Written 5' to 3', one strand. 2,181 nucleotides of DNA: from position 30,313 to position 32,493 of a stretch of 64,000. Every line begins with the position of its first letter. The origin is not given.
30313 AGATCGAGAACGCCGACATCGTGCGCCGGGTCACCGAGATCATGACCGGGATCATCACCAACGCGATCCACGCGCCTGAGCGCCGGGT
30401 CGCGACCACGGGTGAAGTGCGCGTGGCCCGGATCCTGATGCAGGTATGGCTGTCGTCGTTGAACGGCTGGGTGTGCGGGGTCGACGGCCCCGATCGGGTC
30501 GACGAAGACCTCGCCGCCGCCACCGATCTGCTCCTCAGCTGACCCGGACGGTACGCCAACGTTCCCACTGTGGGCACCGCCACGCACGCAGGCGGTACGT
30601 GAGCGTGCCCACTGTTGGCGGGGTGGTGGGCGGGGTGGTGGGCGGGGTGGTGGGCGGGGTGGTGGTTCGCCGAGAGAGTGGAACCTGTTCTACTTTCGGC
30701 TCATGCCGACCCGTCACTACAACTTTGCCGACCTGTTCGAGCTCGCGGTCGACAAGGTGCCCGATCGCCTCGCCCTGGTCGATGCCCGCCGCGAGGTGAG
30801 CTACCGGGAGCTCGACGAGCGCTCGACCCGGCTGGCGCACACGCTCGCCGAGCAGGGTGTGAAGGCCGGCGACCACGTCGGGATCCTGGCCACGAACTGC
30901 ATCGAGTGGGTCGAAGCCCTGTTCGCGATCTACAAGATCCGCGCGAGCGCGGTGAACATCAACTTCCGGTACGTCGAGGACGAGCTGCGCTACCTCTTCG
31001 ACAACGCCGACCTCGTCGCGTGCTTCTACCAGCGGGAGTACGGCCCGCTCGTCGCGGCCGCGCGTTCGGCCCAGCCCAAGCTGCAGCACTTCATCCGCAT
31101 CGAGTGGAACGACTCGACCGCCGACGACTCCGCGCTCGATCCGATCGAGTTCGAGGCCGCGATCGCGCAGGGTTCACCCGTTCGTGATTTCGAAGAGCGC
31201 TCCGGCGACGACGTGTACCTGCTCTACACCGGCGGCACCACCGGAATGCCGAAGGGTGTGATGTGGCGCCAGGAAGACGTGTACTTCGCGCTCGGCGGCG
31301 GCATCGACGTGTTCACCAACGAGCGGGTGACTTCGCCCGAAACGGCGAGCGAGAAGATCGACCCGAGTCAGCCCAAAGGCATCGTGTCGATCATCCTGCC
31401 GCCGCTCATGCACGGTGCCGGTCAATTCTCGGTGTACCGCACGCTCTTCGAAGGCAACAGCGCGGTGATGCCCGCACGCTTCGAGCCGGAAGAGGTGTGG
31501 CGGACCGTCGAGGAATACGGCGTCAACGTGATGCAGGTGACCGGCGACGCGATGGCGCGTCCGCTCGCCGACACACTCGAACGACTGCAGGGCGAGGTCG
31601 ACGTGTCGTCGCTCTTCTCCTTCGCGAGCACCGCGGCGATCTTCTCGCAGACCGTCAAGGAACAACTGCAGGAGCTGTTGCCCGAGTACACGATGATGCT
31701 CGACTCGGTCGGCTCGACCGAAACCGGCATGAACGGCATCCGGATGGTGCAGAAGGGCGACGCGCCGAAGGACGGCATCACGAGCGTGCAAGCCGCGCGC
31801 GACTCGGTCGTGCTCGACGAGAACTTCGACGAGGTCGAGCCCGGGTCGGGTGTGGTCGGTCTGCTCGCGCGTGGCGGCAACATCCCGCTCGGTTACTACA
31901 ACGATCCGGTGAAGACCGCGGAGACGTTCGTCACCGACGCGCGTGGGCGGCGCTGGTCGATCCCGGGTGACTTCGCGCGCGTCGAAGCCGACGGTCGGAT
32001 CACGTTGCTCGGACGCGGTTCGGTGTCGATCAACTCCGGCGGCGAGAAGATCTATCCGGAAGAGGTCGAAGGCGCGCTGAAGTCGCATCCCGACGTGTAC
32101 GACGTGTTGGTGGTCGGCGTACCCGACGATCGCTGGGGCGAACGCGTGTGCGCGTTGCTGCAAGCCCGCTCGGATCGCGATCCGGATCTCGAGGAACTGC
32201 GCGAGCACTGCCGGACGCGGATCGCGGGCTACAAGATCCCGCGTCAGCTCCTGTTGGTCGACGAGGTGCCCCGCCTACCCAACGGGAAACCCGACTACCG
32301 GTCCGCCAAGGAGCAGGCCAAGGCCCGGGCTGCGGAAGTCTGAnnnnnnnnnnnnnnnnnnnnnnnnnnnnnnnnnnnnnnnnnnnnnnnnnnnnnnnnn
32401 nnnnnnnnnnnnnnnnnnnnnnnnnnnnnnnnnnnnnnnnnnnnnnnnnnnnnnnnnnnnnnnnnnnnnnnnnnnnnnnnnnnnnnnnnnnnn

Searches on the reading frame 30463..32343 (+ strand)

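Call 78: search_protein_families(library=pfam, proteins=[window:30463-32343:+], max_evalue=0.0001)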
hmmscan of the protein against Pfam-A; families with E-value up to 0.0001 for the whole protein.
window:30463-32343:+ (626 aa): 2 families
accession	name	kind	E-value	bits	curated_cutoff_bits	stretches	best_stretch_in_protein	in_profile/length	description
PF00501.34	AMP-binding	-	1.7e-53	182.3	29.9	1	92-479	1-384/384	AMP-binding enzyme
PF13193.12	AMP-binding_C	-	2.8e-17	63.9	24.5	1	534-609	1-76/76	AMP-binding enzyme C-terminal domain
